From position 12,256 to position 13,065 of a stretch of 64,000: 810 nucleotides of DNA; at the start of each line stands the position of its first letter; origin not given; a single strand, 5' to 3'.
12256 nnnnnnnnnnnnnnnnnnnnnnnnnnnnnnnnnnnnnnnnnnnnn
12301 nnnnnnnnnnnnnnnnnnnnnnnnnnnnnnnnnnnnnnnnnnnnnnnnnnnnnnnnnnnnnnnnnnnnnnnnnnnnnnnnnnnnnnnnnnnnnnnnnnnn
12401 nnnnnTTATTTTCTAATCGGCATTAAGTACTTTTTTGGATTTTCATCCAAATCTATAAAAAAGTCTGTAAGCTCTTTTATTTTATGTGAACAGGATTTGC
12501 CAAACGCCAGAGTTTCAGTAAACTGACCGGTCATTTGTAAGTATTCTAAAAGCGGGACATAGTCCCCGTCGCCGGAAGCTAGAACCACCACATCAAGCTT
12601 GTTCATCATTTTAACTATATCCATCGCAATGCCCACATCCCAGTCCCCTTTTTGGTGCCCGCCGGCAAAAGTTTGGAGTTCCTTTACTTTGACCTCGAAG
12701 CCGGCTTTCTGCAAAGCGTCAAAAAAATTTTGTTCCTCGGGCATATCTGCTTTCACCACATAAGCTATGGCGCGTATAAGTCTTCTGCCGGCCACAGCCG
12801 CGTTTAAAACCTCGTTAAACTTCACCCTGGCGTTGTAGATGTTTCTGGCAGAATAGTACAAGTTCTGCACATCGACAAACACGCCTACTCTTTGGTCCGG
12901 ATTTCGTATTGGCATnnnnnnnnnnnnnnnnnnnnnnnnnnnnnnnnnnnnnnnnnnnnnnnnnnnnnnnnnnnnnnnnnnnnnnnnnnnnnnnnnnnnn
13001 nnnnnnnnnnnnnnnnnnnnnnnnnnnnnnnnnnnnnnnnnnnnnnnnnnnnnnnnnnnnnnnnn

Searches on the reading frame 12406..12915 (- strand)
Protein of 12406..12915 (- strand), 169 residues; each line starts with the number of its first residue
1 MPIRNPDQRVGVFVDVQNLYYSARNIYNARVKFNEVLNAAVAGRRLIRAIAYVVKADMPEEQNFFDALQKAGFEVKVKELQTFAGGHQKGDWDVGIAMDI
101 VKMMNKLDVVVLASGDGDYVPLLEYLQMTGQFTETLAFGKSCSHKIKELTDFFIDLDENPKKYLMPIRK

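Call 3: search_protein_families(library=pfam, proteins=[window:12406-12915:-], max_evalue=1)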
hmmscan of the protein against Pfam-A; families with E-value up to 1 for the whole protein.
window:12406-12915:- (169 aa): 2 families
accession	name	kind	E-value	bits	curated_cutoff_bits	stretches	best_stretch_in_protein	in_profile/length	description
PF01936.24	NYN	-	2e-30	106.6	24.2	1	9-157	1-145/145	NYN domain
PF15117.11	UPF0697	-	0.15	12.6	27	1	19-73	12-68/98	Uncharacterised protein family UPF0697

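Call 4: search_protein_families(library=ncbifam, proteins=[window:12406-12915:-], max_evalue=1)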
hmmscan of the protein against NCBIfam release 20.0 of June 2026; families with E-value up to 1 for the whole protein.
window:12406-12915:- (169 aa): 4 families
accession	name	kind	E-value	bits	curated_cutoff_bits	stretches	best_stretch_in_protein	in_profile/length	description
TIGR00288.1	TIGR00288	hypoth_equivalog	0.026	14.4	178.45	1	81-158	78-157/160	TIGR00288 family NYN domain-containing protein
TIGR02757.1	TIGR02757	hypoth_equivalog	0.038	13.8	139.2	0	95-135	32-72/229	TIGR02757 family protein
NF002868.0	PRK03180.1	equivalog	0.082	11.6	641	1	35-117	320-395/509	ATP-dependent DNA ligase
TIGR03088.1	stp2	hypoth_equivalog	0.09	11.8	409.05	1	45-114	211-280/374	TIGR03088 family PEP-CTERM/XrtA system glycosyltransferase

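Call 5: search_protein_families(library=padloc, proteins=[window:12406-12915:-], max_evalue=1)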
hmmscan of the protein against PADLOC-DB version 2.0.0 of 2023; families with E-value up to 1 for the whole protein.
window:12406-12915:- (169 aa): 3 families
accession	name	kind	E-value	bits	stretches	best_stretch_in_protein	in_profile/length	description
PDLC01154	NYN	-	2e-10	38.5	1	61-158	200-297/310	"LabA-like protein, NYN family nuclease"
PDLC04163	HEC-09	-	0.00073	17.2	1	88-127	102-143/203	-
PDLC01068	CARF_PIN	-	0.018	12.3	1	53-156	226-324/373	CARF+PIN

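Call 8: find_encoding_contigs(protein=window:12406-12915:-, flank=6000, max_places=8)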
Protein window:12406-12915:- (169 aa): 3 contigs read that carry it; 3 places shown.
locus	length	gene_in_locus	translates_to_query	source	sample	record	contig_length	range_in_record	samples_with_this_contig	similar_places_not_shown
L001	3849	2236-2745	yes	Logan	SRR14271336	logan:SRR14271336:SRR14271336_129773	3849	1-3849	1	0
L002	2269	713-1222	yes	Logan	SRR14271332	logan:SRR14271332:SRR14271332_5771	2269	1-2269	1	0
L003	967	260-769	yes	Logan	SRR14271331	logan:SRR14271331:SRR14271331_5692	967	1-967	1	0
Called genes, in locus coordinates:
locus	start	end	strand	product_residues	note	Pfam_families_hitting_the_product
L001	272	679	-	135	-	PF00011:HSP20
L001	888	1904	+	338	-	PF02646:RmuC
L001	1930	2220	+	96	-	-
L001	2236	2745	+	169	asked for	PF01936:NYN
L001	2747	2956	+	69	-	-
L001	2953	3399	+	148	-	PF13470:PIN_3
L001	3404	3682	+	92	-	PF09339:HTH_IclR (weak)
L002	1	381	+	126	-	?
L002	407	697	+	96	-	-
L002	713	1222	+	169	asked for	PF01936:NYN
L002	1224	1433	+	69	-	-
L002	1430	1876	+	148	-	PF13470:PIN_3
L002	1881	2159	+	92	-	PF09339:HTH_IclR (weak)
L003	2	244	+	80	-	?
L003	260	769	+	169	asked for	PF01936:NYN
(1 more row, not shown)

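Call 9: find_homologous_proteins(query=window:12406-12915:-, max_evalue=0.00001)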
Query window:12406-12915:- (169 aa): 7954 proteins with E <= 0.00001 among 8000 candidates; the best 120 are listed.
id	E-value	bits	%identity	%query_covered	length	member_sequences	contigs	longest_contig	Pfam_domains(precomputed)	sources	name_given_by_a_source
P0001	8.0e-100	349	92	100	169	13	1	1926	PF01936.25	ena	-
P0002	3.3e-99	347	91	100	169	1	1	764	PF01936.25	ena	-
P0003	4.3e-99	347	92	100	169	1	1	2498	PF01936.25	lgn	-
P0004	4.4e-98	344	90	100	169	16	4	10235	PF01936.25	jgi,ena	-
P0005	5.6e-98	343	90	99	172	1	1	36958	PF01936.25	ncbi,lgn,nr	ncbi:MAG: NYN domain-containing protein [Patescibacteria group bacterium]|nr:NYN domain-containing p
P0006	2.4e-97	341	91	99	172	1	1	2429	PF01936.25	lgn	-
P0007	7.4e-97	340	90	99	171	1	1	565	PF01936.25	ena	-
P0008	1.1e-96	339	89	99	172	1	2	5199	PF01936.25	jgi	jgi:uncharacterized LabA/DUF88 family protein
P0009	1.2e-96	339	90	99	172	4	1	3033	PF01936.25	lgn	-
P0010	1.4e-96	339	88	99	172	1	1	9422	PF01936.25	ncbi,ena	-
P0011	1.5e-96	339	90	99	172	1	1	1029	PF01936.25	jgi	jgi:uncharacterized LabA/DUF88 family protein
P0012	1.6e-96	339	90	99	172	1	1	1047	PF01936.25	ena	-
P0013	1.9e-96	338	90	99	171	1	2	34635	PF01936.25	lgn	-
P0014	2.1e-96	338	90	99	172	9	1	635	PF01936.25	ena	-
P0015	2.2e-96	338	89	99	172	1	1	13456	PF01936.25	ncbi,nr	ncbi:MAG: NYN domain-containing protein [Patescibacteria group bacterium]|nr:NYN domain-containing p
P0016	5.2e-96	337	90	99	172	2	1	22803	PF01936.25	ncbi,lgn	-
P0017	5.4e-96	337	88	99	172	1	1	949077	PF01936.25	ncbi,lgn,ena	-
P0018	9.5e-96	336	89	99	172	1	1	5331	PF01936.25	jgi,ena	jgi:uncharacterized LabA/DUF88 family protein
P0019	1.3e-95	336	89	99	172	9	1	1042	PF01936.25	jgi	jgi:uncharacterized LabA/DUF88 family protein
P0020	1.4e-95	336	89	100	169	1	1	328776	PF01936.25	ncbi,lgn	-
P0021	1.5e-95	336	89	99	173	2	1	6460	PF01936.25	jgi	jgi:uncharacterized LabA/DUF88 family protein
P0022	1.5e-95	336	88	99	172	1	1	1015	PF01936.25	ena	-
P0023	1.6e-95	335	88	99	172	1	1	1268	PF01936.25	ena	-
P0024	1.9e-95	335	89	99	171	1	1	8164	PF01936.25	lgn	-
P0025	1.9e-95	335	89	99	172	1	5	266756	PF01936.25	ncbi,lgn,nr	ncbi:MAG: NYN domain-containing protein [Candidatus Doudnabacteria bacterium]|nr:NYN domain-containi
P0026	2.0e-95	335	88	99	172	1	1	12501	PF01936.25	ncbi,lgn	-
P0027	2.0e-95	335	89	99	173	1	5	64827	PF01936.25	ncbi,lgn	-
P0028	2.0e-95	335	90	99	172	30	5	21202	PF01936.25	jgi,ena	jgi:uncharacterized LabA/DUF88 family protein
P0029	2.1e-95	335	89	99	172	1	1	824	PF01936.25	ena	-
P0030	2.4e-95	335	86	99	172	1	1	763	PF01936.25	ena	-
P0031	2.5e-95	335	89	99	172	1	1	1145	PF01936.25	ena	-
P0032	2.5e-95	335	89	99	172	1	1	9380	PF01936.25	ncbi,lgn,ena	-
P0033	2.6e-95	335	88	99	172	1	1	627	PF01936.25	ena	-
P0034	3.3e-95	334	88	99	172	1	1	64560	PF01936.25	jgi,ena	-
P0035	3.4e-95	334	87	99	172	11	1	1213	PF01936.25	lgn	-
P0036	3.5e-95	334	89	99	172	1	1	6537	PF01936.25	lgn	-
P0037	3.7e-95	334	88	99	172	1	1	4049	PF01936.25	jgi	jgi:uncharacterized LabA/DUF88 family protein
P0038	4.3e-95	334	88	99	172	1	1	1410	PF01936.25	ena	-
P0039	4.4e-95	334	87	99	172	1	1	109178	PF01936.25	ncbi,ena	-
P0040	4.6e-95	334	88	99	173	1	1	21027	PF01936.25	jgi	jgi:uncharacterized LabA/DUF88 family protein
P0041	5.2e-95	334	89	99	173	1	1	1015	PF01936.25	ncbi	-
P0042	5.3e-95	334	89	99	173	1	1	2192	PF01936.25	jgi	jgi:uncharacterized LabA/DUF88 family protein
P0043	5.6e-95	334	88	99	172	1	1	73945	PF01936.25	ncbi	-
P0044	6.3e-95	334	88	99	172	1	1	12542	PF01936.25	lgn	-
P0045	6.4e-95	333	88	99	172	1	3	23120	PF01936.25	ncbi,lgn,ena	-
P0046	7.8e-95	333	89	99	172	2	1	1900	PF01936.25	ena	-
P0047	8.2e-95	333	87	99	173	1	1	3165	PF01936.25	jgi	jgi:uncharacterized LabA/DUF88 family protein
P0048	9.0e-95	333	88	99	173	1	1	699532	PF01936.25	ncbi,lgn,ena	-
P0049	1.3e-94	333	89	99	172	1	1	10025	PF01936.25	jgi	jgi:uncharacterized LabA/DUF88 family protein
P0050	1.3e-94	332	88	100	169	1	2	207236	PF01936.25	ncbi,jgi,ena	ncbi:MAG: NYN domain-containing protein [Candidatus Doudnabacteria bacterium]|jgi:uncharacterized La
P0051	1.3e-94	332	88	100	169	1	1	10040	PF01936.25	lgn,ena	-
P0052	1.4e-94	332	88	99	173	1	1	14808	PF01936.25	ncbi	-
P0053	1.4e-94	332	89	100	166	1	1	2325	PF01936.25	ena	-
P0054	1.6e-94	332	86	99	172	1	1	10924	PF01936.25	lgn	-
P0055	1.8e-94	332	88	100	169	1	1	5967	PF01936.25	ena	-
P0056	2.0e-94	332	89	100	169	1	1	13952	PF01936.25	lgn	-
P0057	2.1e-94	332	86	99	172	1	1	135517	PF01936.25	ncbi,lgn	-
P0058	2.7e-94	331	87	100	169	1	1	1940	PF01936.25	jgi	jgi:uncharacterized LabA/DUF88 family protein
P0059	2.8e-94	331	88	99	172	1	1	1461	PF01936.25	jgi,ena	-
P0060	3.3e-94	331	86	99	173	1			PF01936.25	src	-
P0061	3.5e-94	331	86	99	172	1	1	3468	PF01936.25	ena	-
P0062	3.7e-94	331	88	99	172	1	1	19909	PF01936.25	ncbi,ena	-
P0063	4.0e-94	331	88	99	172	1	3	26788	PF01936.25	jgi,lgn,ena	-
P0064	5.1e-94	331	88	100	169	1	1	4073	PF01936.25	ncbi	-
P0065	5.3e-94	331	86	99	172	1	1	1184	PF01936.25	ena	-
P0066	8.2e-94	330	87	99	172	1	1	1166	PF01936.25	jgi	jgi:uncharacterized LabA/DUF88 family protein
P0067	1.1e-93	330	88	99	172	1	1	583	PF01936.25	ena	-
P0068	1.8e-93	329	87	100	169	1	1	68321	PF01936.25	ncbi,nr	ncbi:MAG: NYN domain-containing protein [Candidatus Doudnabacteria bacterium]|nr:NYN domain-containi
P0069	2.7e-93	328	87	99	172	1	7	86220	PF01936.25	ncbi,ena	ncbi:MAG: NYN domain-containing protein [Patescibacteria group bacterium]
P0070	3.1e-93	328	86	99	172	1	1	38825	PF01936.25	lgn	-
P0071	3.2e-93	328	86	99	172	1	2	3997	PF01936.25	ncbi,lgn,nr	ncbi:MAG: NYN domain-containing protein [Candidatus Doudnabacteria bacterium]|nr:NYN domain-containi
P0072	3.4e-93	328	88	99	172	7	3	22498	PF01936.25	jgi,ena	-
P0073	3.6e-93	328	86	99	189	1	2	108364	PF01936.25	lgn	-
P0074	5.1e-93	327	88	100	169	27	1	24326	PF01936.25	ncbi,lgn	-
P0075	5.1e-93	327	86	99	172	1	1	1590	PF01936.25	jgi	jgi:uncharacterized LabA/DUF88 family protein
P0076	5.9e-93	327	87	99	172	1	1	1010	PF01936.25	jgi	jgi:uncharacterized LabA/DUF88 family protein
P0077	7.5e-93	327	88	99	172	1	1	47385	PF01936.25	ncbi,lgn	-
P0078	8.9e-93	327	87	100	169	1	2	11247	PF01936.25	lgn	-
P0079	9.0e-93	327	86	99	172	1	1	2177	PF01936.25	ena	-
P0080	9.0e-93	327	86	100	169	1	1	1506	PF01936.25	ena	-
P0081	9.2e-93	326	86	100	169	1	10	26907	PF01936.25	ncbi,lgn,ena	-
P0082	1.0e-92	326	87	99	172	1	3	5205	PF01936.25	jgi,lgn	jgi:uncharacterized LabA/DUF88 family protein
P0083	1.1e-92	326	85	99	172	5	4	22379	PF01936.25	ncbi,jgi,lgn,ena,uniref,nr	ncbi:MAG: hypothetical protein COT92_01440 [Candidatus Doudnabacteria bacterium CG10_big_fil_rev_8_2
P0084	1.4e-92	326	87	99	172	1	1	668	PF01936.25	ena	-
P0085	1.4e-92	326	87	99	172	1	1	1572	PF01936.25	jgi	jgi:uncharacterized LabA/DUF88 family protein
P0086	1.6e-92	326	86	99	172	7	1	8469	PF01936.25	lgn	-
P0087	1.9e-92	325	86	99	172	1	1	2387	PF01936.25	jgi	jgi:uncharacterized LabA/DUF88 family protein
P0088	1.9e-92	325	86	99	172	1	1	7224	PF01936.25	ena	-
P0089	2.2e-92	325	87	99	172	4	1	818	PF01936.25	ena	-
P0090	2.4e-92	325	86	100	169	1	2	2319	PF01936.25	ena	-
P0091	2.7e-92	325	85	99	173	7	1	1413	PF01936.25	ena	-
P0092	3.4e-92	325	86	99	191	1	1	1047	PF01936.25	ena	-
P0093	4.6e-92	324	86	99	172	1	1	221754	PF01936.25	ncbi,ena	-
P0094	6.4e-92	324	86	100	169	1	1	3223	PF01936.25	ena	-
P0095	8.3e-92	323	86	99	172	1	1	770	PF01936.25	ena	-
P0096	9.9e-92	323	84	99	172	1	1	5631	PF01936.25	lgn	-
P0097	1.1e-91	323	86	99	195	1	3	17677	PF01936.25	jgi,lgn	jgi:uncharacterized LabA/DUF88 family protein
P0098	1.1e-91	323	85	99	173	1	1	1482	PF01936.25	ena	-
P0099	1.3e-91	323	86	99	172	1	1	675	PF01936.25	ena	-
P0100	1.3e-91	323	86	99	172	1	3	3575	PF01936.25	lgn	-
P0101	1.6e-91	322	86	99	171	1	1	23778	PF01936.25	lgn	-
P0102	1.7e-91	322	86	99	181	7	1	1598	PF01936.25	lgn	-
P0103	2.1e-91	322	86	99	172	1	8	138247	PF01936.25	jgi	-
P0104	2.2e-91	322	84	99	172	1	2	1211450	PF01936.25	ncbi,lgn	-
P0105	2.2e-91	322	85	99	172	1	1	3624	PF01936.25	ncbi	-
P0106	2.8e-91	322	86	99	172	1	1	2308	PF01936.25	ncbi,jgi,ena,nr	ncbi:MAG TPA: NYN domain-containing protein [Candidatus Limnocylindria bacterium]|nr:NYN domain-cont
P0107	3.3e-91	321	86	99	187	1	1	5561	PF01936.25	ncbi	-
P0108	3.4e-91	321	86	99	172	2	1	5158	PF01936.25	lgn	-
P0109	3.5e-91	321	85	99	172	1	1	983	PF01936.25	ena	-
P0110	4.3e-91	321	84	99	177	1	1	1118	PF01936.25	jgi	jgi:uncharacterized LabA/DUF88 family protein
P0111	4.4e-91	321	84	99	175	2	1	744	PF01936.25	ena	-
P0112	4.8e-91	321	85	99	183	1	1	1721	PF01936.25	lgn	-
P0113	4.8e-91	321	86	99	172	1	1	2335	PF01936.25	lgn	-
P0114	5.2e-91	321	85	99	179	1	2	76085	PF01936.25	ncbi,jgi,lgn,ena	-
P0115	6.3e-91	321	85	99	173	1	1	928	PF01936.25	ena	-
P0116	6.7e-91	320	85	99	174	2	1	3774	PF01936.25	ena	-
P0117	7.5e-91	320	84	99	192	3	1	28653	PF01936.25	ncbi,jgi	jgi:uncharacterized LabA/DUF88 family protein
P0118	7.5e-91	320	84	99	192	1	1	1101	PF01936.25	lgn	-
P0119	8.9e-91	320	85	99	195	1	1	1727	PF01936.25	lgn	-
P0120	1.2e-90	320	85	99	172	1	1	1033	PF01936.25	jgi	jgi:uncharacterized LabA/DUF88 family protein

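Call 10: find_related_loci(query=window:12406-12915:-, collection=genome_contigs, flank=8000)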
Query window:12406-12915:- (169 aa) in genome_contigs; peptide patterns used: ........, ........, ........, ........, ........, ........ (x = any residue, [..] = any of these).
97 stretches matched a pattern; 41 encode a relative of the query (tblastn E <= 1e-3); 41 distinct loci.
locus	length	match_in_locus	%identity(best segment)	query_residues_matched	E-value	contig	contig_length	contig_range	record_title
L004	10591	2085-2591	91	1-169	2e-106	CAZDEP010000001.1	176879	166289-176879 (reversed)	MAG TPA_asm: uncultured Candidatus Saccharibacteria bacterium isolate SRP278252_co1_682 genome assembly, contig: NODE_62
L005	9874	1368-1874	89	1-169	1e-104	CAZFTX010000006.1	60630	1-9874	MAG TPA_asm: uncultured Candidatus Saccharibacteria bacterium isolate SRP342105_co1_257 genome assembly, contig: NODE_61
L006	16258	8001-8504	90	1-168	7e-105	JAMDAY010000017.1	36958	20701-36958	MAG: Patescibacteria group bacterium isolate FK_Sedi_B_Bin.235 NODE_3229_length_36958_cov_35.269, whole genome shotgun s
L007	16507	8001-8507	90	1-169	1e-103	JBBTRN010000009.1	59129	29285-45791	MAG: Patescibacteria group bacterium isolate H52-bin092_1 H52_bin092_1_000000000009, whole genome shotgun sequence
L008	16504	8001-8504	89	1-168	8e-104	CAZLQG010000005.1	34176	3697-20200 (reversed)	MAG TPA_asm: uncultured Candidatus Saccharibacteria bacterium isolate SRP178699_co2_524 genome assembly, contig: NODE_53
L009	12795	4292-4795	89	1-168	3e-103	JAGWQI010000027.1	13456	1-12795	MAG: Patescibacteria group bacterium isolate REEB3 contig-150_5780, whole genome shotgun sequence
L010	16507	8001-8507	90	1-169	2e-103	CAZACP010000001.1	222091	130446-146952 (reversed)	MAG TPA_asm: uncultured Candidatus Saccharibacteria bacterium isolate SRP135725_co1_375 genome assembly, contig: NODE_9_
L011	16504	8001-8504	90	1-168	3e-103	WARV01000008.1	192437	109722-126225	MAG: Patescibacteria group bacterium isolate AMAZON01 genome_8, whole genome shotgun sequence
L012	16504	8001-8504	89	1-168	1e-102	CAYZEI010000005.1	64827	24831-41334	MAG TPA_asm: uncultured Candidatus Saccharibacteria bacterium isolate SRP278252_co1_767 genome assembly, contig: NODE_54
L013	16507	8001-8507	88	1-169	4e-102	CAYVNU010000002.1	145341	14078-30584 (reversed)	MAG TPA_asm: uncultured Candidatus Saccharibacteria bacterium isolate SRP278252_co1_309 genome assembly, contig: NODE_98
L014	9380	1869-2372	89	1-168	3e-102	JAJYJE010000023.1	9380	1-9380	MAG: bacterium isolate DBS2-1.bin146 NODE_14341_length_9380_cov_1.031449, whole genome shotgun sequence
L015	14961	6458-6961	88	1-168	1e-101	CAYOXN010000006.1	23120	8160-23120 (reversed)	MAG TPA_asm: uncultured Candidatus Saccharibacteria bacterium isolate SRP286056_co1_736 genome assembly, contig: NODE_25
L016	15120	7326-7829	88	1-168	2e-101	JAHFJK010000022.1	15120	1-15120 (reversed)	MAG: Candidatus Doudnabacteria bacterium isolate nzgw384 NODE_4947_length_15121_cov_3.397067, whole genome shotgun seque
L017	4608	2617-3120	87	1-168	5e-101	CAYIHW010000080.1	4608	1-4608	MAG TPA_asm: uncultured Candidatus Saccharibacteria bacterium isolate ERP119705_co23_139 genome assembly, contig: NODE_2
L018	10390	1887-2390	88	1-168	1e-100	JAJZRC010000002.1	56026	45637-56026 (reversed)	MAG: bacterium isolate SKS1.bin76 NODE_903_length_56026_cov_2.451225, whole genome shotgun sequence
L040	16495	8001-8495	55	3-168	2e-62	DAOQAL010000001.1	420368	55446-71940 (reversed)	MAG TPA_asm: Candidatus Paceibacterota bacterium isolate AMR_MDS_1263 NODE_1_length_420368_cov_23.229993, whole genome s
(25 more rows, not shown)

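Call 18: search_solved_structures(query=window:12406-12915:-, max_evalue=0.01, show_alignments=2)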
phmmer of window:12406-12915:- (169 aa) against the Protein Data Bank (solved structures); distinct sequences matched with E-value up to 0.01: 1.
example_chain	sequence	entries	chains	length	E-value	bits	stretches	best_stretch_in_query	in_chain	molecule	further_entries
2qip_A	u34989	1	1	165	1.3e-24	90.2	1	7-158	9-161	Protein of unknown function VPA0982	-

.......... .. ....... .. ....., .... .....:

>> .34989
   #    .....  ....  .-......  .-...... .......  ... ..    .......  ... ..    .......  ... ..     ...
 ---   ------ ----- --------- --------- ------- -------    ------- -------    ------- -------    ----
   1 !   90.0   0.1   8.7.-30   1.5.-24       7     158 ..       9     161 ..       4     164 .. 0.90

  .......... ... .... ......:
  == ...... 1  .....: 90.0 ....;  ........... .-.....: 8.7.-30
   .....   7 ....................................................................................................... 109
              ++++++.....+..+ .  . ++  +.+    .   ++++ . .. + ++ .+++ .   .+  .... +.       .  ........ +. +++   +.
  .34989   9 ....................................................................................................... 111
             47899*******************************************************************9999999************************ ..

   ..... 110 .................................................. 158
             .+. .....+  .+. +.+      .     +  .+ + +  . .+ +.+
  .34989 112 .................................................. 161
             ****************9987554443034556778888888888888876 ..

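Call 56: search_protein_families(library=phrogs, proteins=[window:12406-12915:-], max_evalue=0.01)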
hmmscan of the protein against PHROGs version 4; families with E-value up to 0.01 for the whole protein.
window:12406-12915:- (169 aa): 1 family
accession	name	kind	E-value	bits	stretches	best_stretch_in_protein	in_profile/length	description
phrog_5783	-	unknown function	0.0009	19.8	1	88-130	151-194/246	-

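Call 62: search_protein_families(library=pfam, proteins=[L040:7604-7903:+, L040:8747-10858:+, L040:7992-8498:+], max_evalue=0.0001)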
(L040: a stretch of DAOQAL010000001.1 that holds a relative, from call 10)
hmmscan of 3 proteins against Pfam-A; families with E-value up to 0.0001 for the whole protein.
L040:7604-7903:+ (99 aa): 1 family
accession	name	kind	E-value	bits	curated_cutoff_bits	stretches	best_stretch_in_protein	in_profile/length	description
PF00312.27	Ribosomal_S15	-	5.5e-31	107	31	1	19-98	1-80/81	Ribosomal protein S15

L040:8747-10858:+ (703 aa): 4 families
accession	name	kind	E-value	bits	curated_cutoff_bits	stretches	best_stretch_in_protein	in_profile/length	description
PF01138.27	RNase_PH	-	5e-49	166.5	25.5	2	21-143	10-130/130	3' exoribonuclease family, domain 1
PF00575.29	S1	-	2e-16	60.6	22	1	620-693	1-74/74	S1 RNA binding domain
PF00013.35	KH_1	-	5.3e-13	49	21.5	1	561-616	4-66/66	KH domain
PF03725.20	RNase_PH_C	-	8.5e-11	42.1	20.8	1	146-213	1-66/67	3' exoribonuclease family, domain 2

L040:7992-8498:+ (168 aa): 1 family
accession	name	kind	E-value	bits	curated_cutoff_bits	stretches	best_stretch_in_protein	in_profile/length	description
PF01936.24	NYN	-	4.2e-35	121.8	24.2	1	10-156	1-144/145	NYN domain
